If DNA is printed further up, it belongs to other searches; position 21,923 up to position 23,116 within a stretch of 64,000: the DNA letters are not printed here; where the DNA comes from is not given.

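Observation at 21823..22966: Ferredoxin plus truncated AOR-family protein inserted between pgk and tpiA in the glycolytic operon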

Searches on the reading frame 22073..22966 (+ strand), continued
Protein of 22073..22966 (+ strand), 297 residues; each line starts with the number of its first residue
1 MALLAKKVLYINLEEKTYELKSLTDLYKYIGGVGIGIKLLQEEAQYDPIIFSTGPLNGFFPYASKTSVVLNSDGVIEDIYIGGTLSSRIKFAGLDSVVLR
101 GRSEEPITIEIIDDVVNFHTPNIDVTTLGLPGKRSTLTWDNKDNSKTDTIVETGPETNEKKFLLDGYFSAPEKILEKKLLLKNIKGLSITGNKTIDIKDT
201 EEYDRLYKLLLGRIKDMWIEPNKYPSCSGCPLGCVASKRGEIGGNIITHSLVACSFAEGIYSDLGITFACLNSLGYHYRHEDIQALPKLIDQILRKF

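Call 50: fold_search(model_id=the predicted structure, library=pdb)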
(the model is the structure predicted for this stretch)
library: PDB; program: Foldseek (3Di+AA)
matches with E <= 10: 134; with E <= 0.001: 9
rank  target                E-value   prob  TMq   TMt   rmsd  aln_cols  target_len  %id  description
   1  1aor_A                4.2e-15  1.00  0.60  0.31  11.4       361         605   17  STRUCTURE OF A HYPERTHERMOPHILIC TUNGSTOPTERIN ENZYME, ALDEHYDE FERREDOXIN OXIDOREDUCTASE (released 1995-04-20)
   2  9g7j_A                4.4e-15  1.00  0.61  0.31  16.0       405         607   19  Crystal structure of the tungsten-dependent aldehyde:ferredoxin oxidoreductase from Clostridium autoethanogenum. (released 2025-05-28)
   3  9mqx_D                6.7e-15  1.00  0.59  0.30  16.3       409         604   17  Electron-bifurcating Tungstopyranopterin-containing aldehyde oxidoreductase with NADH (released 2025-07-16)
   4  1b25_A                3.0e-14  1.00  0.56  0.28  15.9       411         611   17  FORMALDEHYDE FERREDOXIN OXIDOREDUCTASE FROM PYROCOCCUS FURIOSUS (released 1999-03-24)
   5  6x1o_C                1.7e-13  1.00  0.57  0.28  12.5       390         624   16  WOR5 from Pyrococcus furiosus, as crystallized (released 2021-11-24)
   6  6x1o_A                6.0e-13  1.00  0.56  0.28  12.6       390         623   15  WOR5 from Pyrococcus furiosus, as crystallized (released 2021-11-24)
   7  4z3w_C                2.2e-12  1.00  0.57  0.27   4.9       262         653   19  Active site complex BamBC of Benzoyl Coenzyme A reductase in complex with 1,5 Dienoyl-CoA (released 2015-06-24)
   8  4z3w_A                3.4e-12  1.00  0.57  0.27   5.0       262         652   18  Active site complex BamBC of Benzoyl Coenzyme A reductase in complex with 1,5 Dienoyl-CoA (released 2015-06-24)
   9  8c0z_A                7.9e-12  1.00  0.59  0.30  12.2       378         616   18  CryoEM structure of a tungsten-containing aldehyde oxidoreductase from Aromatoleum aromaticum (released 2023-05-31)
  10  7sbi_A                8.7e-02  0.12  0.14  0.22  14.3       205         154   12  Tandem diubiquitin-like domain from chicken 2'-5'-oligoadenylate synthetase-like protein (released 2022-01-12)
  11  3pz8_D                8.0e-01  0.11  0.16  0.42   9.3       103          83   13  Crystal structure of Dvl1-DIX(Y17D) mutant (released 2010-12-29)
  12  2zvn_E                8.4e-01  0.06  0.15  0.25  15.7       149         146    7  NEMO CoZi domain incomplex with diubiquitin in P212121 space group (released 2009-03-24)
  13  3myt_B                9.0e-01  0.02  0.12  0.19  11.0       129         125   12  Crystal structure of Ketosteroid Isomerase D38HD99N from Pseudomonas testosteroni (tKSI) (released 2011-11-23)
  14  1oey_L                9.5e-01  0.08  0.13  0.29   6.1        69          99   12  Heterodimer of p40phox and p67phox PB1 domains from human NADPH oxidase (released 2003-07-29)
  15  5xpy                  1.1e+00  0.02  0.16  0.12  24.4       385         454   11  Structural basis of kindlin-mediated integrin recognition and activation (released 2017-07-26)
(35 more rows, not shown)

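Call 51: list_cluster_members(proteins=[P0001, P0002, P0298, P0303, P0306, P0272, P0301, P0164])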
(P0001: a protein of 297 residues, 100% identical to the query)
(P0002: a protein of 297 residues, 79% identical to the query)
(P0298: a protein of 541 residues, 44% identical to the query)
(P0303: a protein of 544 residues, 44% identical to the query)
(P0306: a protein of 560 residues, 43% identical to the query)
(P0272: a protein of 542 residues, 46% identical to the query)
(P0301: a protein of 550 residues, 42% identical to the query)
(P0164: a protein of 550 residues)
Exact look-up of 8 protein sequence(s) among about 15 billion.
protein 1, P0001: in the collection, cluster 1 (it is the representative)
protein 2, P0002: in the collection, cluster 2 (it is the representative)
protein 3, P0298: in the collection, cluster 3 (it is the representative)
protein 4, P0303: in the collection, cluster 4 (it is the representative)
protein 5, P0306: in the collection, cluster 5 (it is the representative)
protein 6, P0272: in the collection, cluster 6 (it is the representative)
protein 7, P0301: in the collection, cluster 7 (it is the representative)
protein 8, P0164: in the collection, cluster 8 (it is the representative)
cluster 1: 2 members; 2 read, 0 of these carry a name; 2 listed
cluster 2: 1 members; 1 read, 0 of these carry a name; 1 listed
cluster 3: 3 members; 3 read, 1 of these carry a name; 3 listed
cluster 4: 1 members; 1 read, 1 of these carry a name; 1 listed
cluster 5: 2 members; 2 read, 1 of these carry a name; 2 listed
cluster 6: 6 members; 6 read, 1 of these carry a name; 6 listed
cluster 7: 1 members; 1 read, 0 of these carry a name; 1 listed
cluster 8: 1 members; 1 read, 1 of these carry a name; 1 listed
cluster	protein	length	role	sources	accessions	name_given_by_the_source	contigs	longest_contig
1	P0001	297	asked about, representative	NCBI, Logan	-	-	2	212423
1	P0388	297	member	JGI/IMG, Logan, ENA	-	-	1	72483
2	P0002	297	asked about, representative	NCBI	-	-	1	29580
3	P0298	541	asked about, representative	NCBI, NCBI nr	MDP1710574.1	MAG: aldehyde ferredoxin oxidoreductase N-terminal domain-containing protein [candidate ... | aldehyde ferredoxin oxidoreductase N-terminal domain-containing protein [candidate ...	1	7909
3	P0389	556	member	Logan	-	-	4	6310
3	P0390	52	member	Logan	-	-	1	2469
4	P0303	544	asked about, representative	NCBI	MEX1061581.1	MAG: aldehyde ferredoxin oxidoreductase N-terminal domain-containing protein ...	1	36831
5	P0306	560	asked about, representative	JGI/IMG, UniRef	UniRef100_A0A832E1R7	Aldehyde ferredoxin oxidoreductase N-terminal domain-containing protein n=1 Tax=candidate ...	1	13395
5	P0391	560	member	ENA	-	-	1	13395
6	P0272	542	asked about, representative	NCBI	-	-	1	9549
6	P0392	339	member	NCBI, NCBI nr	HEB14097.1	MAG TPA: hypothetical protein ENI09_01670, partial [candidate division WWE3 bacterium] | hypothetical protein [candidate division WWE3 bacterium]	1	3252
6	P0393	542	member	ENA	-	-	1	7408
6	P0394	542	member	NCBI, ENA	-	-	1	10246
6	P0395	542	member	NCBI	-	-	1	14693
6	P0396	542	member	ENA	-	-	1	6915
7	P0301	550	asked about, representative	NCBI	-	-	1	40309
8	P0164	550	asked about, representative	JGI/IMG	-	aldehyde:ferredoxin oxidoreductase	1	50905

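Call 59: find_encoding_contigs(protein=P0190, flank=6000, max_places=2)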
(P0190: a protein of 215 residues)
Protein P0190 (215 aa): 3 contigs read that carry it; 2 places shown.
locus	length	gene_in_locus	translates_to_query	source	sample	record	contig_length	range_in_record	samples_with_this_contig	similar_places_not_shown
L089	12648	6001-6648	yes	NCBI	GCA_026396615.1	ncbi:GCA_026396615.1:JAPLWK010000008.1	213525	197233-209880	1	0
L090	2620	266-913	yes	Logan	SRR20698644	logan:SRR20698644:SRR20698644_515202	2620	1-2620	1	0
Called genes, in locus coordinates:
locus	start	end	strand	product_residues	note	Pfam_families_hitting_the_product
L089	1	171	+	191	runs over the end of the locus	PF13489:Methyltransf_23, PF07021:MetW (weak), PF13847:Methyltransf_31 (faint), PF08241:Methyltransf_11, PF13649:Methyltransf_25 (weak)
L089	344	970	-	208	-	PF01861:BpsA_C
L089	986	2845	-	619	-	PF00580:UvrD-helicase, PF13245:AAA_19, PF13604:AAA_30 (faint), PF01443:Viral_helicase1 (faint), PF13361:UvrD_C, PF13538:UvrD_C_2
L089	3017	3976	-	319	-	PF00044:Gp_dh_N, PF02800:Gp_dh_C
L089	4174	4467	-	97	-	-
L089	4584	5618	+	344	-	PF00162:PGK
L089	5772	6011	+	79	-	-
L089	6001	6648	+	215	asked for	-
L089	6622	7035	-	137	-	-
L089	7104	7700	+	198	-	-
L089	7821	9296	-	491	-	PF00239:Resolvase, PF07508:Recombinase, PF13408:Zn_ribbon_recom (weak)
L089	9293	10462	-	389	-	PF03235:GmrSD_N, PF01844:HNH (faint)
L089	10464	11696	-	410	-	PF13651:EcoRI_methylase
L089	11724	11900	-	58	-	PF21531:Rv2175c_wHTH (weak), PF12728:HTH_17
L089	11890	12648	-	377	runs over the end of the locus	-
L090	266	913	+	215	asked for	-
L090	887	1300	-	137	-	-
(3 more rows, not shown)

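Call 60: find_encoding_contigs(protein=P0200, flank=6000, max_places=2)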
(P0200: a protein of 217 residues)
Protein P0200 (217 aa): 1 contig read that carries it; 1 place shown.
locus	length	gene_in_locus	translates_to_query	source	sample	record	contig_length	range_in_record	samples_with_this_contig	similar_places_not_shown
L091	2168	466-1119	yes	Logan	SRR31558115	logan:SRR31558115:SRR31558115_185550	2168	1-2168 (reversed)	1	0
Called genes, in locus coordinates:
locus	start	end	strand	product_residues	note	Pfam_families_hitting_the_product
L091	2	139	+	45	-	?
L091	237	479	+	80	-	-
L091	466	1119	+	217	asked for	-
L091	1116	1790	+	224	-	PF00121:TIM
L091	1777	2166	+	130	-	?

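Call 67: find_encoding_contigs(protein=P0348, flank=6000, max_places=1)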
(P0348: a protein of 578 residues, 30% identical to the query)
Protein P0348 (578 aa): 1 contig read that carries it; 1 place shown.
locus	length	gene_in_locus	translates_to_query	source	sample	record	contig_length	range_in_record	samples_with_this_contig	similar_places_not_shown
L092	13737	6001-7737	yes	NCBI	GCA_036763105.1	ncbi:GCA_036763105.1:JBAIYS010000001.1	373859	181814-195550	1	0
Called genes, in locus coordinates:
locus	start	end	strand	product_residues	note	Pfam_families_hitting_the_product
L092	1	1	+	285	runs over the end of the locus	PF00795:CN_hydrolase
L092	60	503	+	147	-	PF00571:CBS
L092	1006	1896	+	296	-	PF00497:SBP_bac_3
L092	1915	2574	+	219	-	PF00528:BPD_transp_1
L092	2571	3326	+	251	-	PF00528:BPD_transp_1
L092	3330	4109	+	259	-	PF02463:SMC_N (weak), PF00005:ABC_tran, PF13304:AAA_21 (faint)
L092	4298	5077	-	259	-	PF03372:Exo_endo_phos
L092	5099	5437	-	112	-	PF00190:Cupin_1 (weak), PF07883:Cupin_2, PF02311:AraC_binding (weak)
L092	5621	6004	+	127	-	PF00037:Fer4 (faint), PF12797:Fer4_2 (faint), PF12798:Fer4_3 (faint), PF12800:Fer4_4 (faint), PF13237:Fer4_10 (weak), PF13247:Fer4_11 (weak), PF13187:Fer4_9 (weak), PF12837:Fer4_6 (weak), +4 more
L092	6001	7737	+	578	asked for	PF02730:AFOR_N, PF01314:AFOR_C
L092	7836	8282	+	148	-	PF00571:CBS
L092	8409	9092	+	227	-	PF00072:Response_reg, PF00486:Trans_reg_C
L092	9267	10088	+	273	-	PF00512:HisKA, PF02518:HATPase_c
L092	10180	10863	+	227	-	PF02463:SMC_N (weak), PF00005:ABC_tran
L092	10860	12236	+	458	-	PF12704:MacB_PCD, PF02687:FtsX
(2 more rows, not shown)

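Call 68: find_encoding_contigs(protein=P0364, flank=6000, max_places=2)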
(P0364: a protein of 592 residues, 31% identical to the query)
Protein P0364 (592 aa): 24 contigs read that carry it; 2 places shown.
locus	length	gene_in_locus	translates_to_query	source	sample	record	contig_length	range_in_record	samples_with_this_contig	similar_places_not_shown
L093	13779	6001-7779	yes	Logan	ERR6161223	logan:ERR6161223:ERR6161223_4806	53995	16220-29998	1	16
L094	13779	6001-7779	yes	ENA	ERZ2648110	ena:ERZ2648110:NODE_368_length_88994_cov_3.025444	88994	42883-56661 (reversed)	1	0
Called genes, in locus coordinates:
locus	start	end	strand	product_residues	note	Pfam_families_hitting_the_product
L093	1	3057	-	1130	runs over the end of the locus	PF17757:UvrB_inter, PF02559:CarD_TRCF_RID, PF00270:DEAD, PF04851:ResIII, PF00271:Helicase_C, PF03461:TRCF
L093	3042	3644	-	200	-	PF01195:Pept_tRNA_hydro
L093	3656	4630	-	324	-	PF13793:Pribosyltran_N, PF00156:Pribosyltran, PF14572:Pribosyl_synth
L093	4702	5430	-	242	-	PF00899:ThiF, PF03435:Sacchrp_dh_NADP (weak)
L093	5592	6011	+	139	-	PF13484:Fer4_16 (faint), PF12797:Fer4_2 (faint), PF13183:Fer4_8 (weak), PF13237:Fer4_10 (faint), PF14697:Fer4_21 (faint), PF12798:Fer4_3 (faint), PF13187:Fer4_9 (weak), PF00037:Fer4 (weak), +3 more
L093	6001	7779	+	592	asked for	PF02730:AFOR_N, PF01314:AFOR_C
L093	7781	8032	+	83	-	-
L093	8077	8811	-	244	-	PF00106:adh_short, PF08659:KR, PF23441:SDR, PF13561:adh_short_C2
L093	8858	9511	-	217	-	-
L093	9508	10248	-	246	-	PF03205:MobB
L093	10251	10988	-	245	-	PF02361:CbiQ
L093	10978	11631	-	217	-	PF02463:SMC_N (weak), PF00005:ABC_tran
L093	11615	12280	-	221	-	PF02463:SMC_N, PF00005:ABC_tran, PF13304:AAA_21 (faint)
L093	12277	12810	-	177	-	-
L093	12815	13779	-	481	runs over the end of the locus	PF08665:PglZ (faint), PF01663:Phosphodiest (weak)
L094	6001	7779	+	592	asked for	PF02730:AFOR_N, PF01314:AFOR_C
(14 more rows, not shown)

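Call 84: search_solved_structures(query=P0364, max_evalue=1e-10, show_alignments=1)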
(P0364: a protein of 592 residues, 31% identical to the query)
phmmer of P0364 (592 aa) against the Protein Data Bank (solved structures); distinct sequences matched with E-value up to 1e-10: 9.
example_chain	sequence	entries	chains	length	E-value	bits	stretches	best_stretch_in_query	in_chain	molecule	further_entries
1aor_A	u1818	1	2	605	1.7e-65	225.1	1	3-560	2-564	ALDEHYDE FERREDOXIN OXIDOREDUCTASE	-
9mqx_D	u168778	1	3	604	5.5e-57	197.1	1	8-560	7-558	Aldehyde:ferredoxin oxidoreductase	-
8c0z_A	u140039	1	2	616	4e-56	194.2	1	8-571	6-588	Aldehyde:ferredoxin oxidoreductase,tungsten-containing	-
1b25_A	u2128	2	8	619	4.8e-54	187.4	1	6-450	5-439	PROTEIN (FORMALDEHYDE FERREDOXIN OXIDOREDUCTASE) | FORMALDEHYDE FERREDOXIN OXIDOREDUCTASE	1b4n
9q1t_A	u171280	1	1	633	3.2e-46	161.5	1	7-556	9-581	Tungsten-dependent aldehyde oxidoreductase WOR83 from Haloferax volcanii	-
9g7j_A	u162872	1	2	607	3.3e-44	154.9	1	9-559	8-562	Aldehyde ferredoxin oxidoreductase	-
6x6u_A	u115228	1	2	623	4.3e-36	128.1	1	8-400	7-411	Formaldehyde:ferredoxin oxidoreductase wor5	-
6x1o_A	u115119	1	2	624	4.3e-36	128.1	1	8-400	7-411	Formaldehyde:ferredoxin oxidoreductase wor5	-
4z3w_A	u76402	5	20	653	1.6e-24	89.9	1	7-219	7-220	Benzoyl-CoA reductase, putative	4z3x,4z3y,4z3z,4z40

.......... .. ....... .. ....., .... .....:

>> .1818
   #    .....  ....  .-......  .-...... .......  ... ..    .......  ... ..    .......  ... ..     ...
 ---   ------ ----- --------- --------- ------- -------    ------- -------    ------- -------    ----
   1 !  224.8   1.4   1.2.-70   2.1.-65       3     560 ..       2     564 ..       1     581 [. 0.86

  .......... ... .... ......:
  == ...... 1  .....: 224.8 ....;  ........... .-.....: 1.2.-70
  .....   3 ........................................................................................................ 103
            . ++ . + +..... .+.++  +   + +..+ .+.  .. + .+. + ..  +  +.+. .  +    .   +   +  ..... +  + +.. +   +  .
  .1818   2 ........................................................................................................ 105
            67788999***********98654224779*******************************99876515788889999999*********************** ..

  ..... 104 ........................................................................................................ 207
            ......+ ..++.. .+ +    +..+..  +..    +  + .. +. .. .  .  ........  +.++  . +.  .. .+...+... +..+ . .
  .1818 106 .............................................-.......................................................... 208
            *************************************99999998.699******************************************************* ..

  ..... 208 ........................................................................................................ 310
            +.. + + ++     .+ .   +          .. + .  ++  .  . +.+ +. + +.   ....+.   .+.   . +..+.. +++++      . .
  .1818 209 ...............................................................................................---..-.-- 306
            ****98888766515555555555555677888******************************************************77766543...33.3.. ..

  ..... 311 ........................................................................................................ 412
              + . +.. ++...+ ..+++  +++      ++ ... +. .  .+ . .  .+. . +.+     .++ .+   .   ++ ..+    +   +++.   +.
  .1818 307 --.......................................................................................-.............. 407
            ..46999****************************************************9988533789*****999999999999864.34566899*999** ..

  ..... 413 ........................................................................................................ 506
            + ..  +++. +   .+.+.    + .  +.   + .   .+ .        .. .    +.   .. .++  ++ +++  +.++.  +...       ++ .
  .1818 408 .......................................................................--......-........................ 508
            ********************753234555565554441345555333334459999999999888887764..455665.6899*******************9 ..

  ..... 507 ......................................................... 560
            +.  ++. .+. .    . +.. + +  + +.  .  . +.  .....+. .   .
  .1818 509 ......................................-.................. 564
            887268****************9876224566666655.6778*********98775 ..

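Call 88: find_homologous_proteins(query=P0190, max_evalue=0.00001)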
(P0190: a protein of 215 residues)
Query P0190 (215 aa): 3 proteins with E <= 0.00001 among 974 candidates.
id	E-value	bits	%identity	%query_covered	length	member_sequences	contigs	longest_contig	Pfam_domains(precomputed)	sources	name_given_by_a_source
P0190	2.6e-135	466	100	100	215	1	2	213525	-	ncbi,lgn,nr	ncbi:MAG: hypothetical protein NT141_02640 [candidate division WWE3 bacterium]|nr:hypothetical prote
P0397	1.5e-119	415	90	100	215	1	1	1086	-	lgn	-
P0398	2.2e-117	408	86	100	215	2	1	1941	-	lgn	-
